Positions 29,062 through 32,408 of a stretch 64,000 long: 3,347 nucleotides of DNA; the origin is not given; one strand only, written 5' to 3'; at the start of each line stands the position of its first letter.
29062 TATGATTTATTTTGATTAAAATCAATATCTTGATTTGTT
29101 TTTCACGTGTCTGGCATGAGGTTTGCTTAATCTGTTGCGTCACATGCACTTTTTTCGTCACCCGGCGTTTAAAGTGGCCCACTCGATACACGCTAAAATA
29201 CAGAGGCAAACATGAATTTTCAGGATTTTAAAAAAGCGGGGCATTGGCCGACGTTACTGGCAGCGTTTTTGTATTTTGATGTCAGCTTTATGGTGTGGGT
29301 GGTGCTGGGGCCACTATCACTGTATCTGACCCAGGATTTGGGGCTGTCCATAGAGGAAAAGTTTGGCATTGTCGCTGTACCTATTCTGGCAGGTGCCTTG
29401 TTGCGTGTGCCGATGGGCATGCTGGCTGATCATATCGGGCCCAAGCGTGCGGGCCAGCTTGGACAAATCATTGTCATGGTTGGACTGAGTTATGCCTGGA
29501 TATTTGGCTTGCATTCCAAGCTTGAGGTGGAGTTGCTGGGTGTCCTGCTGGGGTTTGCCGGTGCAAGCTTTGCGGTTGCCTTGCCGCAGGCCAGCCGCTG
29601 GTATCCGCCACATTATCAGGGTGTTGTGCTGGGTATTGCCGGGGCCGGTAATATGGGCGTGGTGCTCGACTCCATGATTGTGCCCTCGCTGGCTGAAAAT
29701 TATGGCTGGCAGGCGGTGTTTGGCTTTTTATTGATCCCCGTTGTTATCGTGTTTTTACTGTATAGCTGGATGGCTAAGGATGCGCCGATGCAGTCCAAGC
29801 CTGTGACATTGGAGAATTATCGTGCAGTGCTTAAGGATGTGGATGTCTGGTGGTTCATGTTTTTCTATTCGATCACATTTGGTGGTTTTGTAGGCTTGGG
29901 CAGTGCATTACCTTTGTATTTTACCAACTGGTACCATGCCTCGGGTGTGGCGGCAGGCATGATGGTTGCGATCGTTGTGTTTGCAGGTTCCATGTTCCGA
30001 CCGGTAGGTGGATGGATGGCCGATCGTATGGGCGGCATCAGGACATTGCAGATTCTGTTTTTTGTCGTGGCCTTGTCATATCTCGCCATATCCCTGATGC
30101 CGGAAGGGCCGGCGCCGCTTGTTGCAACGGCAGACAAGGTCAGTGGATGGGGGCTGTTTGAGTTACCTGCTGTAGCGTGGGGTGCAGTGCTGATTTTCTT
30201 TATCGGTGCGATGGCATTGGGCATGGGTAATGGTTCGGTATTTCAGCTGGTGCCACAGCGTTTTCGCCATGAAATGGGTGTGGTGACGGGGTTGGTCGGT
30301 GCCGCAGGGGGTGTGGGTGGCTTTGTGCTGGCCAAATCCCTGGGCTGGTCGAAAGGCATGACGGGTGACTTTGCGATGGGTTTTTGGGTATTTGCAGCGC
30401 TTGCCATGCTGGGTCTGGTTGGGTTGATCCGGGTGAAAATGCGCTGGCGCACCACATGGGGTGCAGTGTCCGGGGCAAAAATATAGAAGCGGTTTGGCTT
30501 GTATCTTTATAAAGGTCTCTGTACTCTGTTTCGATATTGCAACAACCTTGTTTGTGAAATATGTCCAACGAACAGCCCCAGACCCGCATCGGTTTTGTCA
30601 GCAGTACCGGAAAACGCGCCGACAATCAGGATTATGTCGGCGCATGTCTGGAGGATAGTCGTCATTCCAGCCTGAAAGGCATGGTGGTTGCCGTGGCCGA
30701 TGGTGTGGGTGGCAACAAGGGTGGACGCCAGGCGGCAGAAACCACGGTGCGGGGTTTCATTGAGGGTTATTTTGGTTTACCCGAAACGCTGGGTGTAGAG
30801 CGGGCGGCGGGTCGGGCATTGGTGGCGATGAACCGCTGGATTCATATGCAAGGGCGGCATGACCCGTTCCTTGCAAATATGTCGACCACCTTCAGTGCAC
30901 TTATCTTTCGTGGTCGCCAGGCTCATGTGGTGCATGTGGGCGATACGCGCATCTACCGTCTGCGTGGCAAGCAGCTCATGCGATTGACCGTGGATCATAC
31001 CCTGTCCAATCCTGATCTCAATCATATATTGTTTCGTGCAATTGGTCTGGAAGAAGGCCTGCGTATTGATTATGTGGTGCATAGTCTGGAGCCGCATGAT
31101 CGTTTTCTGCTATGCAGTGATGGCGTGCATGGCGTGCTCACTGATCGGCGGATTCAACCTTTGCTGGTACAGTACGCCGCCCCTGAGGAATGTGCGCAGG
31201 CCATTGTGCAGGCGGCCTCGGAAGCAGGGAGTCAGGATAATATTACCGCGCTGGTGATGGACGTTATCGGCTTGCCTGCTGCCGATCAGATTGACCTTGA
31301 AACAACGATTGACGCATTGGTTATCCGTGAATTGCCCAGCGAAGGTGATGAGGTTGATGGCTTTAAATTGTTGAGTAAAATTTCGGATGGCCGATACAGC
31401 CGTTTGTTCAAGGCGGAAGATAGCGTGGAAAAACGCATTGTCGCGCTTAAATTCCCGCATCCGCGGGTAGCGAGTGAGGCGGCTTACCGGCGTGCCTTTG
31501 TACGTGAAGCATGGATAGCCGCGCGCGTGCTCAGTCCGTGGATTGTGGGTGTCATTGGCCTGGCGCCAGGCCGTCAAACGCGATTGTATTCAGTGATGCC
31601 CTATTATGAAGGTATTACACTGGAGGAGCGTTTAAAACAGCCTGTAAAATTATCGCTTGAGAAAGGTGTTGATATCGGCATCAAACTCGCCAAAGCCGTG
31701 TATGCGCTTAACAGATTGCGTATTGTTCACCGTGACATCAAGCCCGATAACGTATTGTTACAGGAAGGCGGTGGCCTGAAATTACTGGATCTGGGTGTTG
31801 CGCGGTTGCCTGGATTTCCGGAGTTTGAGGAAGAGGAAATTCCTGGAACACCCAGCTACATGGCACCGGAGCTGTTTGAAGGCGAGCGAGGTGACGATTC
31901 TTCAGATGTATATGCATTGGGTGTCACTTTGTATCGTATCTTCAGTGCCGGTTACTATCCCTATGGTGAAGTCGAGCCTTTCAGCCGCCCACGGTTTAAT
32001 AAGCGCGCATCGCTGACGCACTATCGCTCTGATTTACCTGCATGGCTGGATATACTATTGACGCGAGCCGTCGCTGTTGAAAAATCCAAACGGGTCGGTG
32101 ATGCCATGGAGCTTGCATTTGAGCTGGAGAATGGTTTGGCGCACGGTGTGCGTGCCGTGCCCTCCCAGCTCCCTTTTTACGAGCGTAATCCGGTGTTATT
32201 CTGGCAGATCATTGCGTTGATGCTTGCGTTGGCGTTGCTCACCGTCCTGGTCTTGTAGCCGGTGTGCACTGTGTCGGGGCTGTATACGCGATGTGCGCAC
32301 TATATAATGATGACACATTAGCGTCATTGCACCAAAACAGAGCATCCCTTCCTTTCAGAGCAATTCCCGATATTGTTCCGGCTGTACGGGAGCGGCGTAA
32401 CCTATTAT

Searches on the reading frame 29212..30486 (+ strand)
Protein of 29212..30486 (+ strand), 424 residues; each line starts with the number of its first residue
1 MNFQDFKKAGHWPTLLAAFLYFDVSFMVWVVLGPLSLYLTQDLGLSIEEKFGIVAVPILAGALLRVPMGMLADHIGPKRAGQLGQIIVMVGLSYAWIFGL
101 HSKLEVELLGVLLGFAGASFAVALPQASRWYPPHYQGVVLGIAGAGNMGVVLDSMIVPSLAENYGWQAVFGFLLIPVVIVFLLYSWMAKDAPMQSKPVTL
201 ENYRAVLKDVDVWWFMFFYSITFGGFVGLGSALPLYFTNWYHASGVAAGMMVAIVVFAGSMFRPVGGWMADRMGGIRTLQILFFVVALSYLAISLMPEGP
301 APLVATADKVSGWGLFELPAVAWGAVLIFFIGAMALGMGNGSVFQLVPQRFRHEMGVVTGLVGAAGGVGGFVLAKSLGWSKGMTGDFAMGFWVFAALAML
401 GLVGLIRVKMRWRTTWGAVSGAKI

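Call 3: search_protein_families(library=pfam, proteins=[window:29212-30486:+], max_evalue=0.1)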
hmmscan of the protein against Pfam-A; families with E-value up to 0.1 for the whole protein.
window:29212-30486:+ (424 aa): 4 families
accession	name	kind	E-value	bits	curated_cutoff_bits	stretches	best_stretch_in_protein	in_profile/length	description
PF07690.21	MFS_1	-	4.2e-37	128.3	33.4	1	18-372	2-345/347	Major Facilitator Superfamily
PF13347.12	MFS_2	-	1.3e-07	31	27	1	140-314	149-327/427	MFS/sugar transport protein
PF01306.25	LacY_symp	-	0.043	13.1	24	1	207-279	4-76/413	LacY proton/sugar symporter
PF01708.21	Gemini_mov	-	0.057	13.6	25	0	170-190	41-61/92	Geminivirus putative movement protein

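Call 7: search_protein_families(library=ncbifam, proteins=[window:29212-30486:+], max_evalue=0.01)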
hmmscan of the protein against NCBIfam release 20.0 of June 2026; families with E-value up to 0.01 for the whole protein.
window:29212-30486:+ (424 aa): 6 families
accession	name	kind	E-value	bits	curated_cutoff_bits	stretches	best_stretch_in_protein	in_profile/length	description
TIGR00886.1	2A0108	subfamily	8e-76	255.5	311.7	1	14-370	2-368/368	NarK family nitrate/nitrite MFS transporter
NF049980.1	SfMCT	equivalog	2e-18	66.2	320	1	52-298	41-301/378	L-lactate MFS transporter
NF011608.0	PRK15034.1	subfamily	1.1e-16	61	836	1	24-395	45-440/462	nitrate/nitrite transporter NarU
TIGR00890.1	2A0111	subfamily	3.7e-11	42.6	374.85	1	15-297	5-291/377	oxalate/formate antiport family MFS transporter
TIGR00893.1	2A0114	subfamily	4.5e-09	35.7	395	2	36-203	17-184/399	D-galactonate transporter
TIGR04259.1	oxa_formateAnti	equivalog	1.2e-06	27.7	335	1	68-305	58-311/405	oxalate/formate MFS antiporter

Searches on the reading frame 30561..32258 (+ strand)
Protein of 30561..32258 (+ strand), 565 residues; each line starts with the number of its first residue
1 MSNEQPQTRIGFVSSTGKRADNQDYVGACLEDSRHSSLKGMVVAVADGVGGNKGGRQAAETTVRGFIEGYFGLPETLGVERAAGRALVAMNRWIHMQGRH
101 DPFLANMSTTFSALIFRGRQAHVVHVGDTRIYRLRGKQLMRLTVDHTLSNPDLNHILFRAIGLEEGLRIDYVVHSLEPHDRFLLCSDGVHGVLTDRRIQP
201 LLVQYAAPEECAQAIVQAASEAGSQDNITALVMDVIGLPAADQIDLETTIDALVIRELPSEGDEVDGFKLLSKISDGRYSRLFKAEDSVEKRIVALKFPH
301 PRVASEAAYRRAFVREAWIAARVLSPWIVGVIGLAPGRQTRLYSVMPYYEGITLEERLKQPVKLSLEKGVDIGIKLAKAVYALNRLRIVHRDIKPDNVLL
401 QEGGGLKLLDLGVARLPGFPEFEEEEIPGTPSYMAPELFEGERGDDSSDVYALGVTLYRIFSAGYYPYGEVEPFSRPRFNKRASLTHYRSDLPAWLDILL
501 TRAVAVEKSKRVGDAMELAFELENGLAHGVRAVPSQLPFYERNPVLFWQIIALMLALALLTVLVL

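Call 3: search_protein_families(library=pfam, proteins=[window:30561-32258:+], max_evalue=0.1)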
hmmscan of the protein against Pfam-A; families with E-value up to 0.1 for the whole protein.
window:30561-32258:+ (565 aa): 8 families
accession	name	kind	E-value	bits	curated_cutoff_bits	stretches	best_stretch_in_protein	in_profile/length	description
PF00069.31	Pkinase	-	1.2e-30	107.2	31.7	1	269-469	2-198/263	Protein kinase domain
PF07714.23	PK_Tyr_Ser-Thr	-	5.6e-26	91.8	23.1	1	270-511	3-248/258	Protein tyrosine and serine/threonine kinase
PF13672.11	PP2C_2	-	2.2e-12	47.4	24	1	19-207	9-193/209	Protein phosphatase 2C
PF07228.17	SpoIIE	-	1.9e-06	28.4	25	1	83-235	40-191/192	Stage II sporulation protein E (SpoIIE)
PF00481.26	PP2C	-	4.9e-06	26.8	20.3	1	37-152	31-146/255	Protein phosphatase 2C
PF01636.29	APH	-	0.00061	20.1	23.2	1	385-412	167-195/239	Phosphotransferase enzyme family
PF14531.12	Kinase-like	-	0.0017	18.1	25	1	372-478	150-261/289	Kinase-like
PF12330.14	Haspin_kinase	-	0.091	12.2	25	0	385-453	224-286/364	Haspin like kinase domain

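Call 7: search_protein_families(library=ncbifam, proteins=[window:30561-32258:+], max_evalue=0.01)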
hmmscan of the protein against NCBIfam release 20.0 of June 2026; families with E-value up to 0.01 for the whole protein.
window:30561-32258:+ (565 aa): 16 families
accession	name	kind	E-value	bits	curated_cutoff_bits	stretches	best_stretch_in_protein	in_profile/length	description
NF033483.0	PknB_PASTA_kin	equivalog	2.7e-42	145.5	450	1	268-528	9-271/563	Stk1 family PASTA domain-containing Ser/Thr kinase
NF033484.1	Stp1_PP2C_phos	equivalog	2.9e-41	141.5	230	1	18-233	7-231/232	Stp1/IreP family PP2C-type Ser/Thr phosphatase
NF047741.1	antiphage_MADS6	equivalog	4.5e-29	101.4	460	2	338-528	269-463/612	methylation-associated defense system protein kinase MAD6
NF052427.1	StpK7MSMEG_1200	equivalog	1.5e-27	96.3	900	1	268-468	9-209/601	serine/threonine protein kinase StpK7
NF009651.0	PRK13184.1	equivalog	3.4e-23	81.6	839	1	268-526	4-291/932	serine/threonine-protein kinase PknD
TIGR03903.1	TOMM_kin_cyc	equivalog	8.1e-18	63.7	705.75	1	294-455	6-177/1267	TOMM system kinase/cyclase fusion protein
NF033442.0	BREX_PglW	equivalog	1.4e-16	59.4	990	1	260-464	505-707/1391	BREX system serine/threonine kinase PglW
NF038150.1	lanthi_synth_IV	equivalog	7.5e-15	54.3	650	1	340-482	266-411/851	class IV lanthionine synthetase LanL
NF011149.0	PRK14559.1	equivalog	2e-12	46.7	374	1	31-234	403-630/642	serine/threonine phosphatase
NF053615.1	SerThrKinAfsKStmc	equivalog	3.6e-11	42.4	1300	1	267-473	14-218/809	protein serine/threonine kinase AfsK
NF043056.1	T4SS_LegK1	equivalog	1.7e-08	33.5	550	1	342-458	154-281/516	Dot/Icm T4SS effector kinase LegK1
NF038151.1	lanthi_synth_III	equivalog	9.1e-07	27.6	575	1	369-479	338-437/833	class III lanthionine synthetase LanKC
NF011463.0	PRK14879.1-4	equivalog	0.00011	21.7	188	1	285-416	38-162/237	Kae1-associated kinase Bud32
NF011464.0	PRK14879.1-7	equivalog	0.00057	19.7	246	1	342-415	81-150/221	Kae1-associated kinase Bud32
NF041408.1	XopAU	subfamily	0.0011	18.6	450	1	388-466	349-420/498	XopAU family type III secretion system effector serine/threonine kinase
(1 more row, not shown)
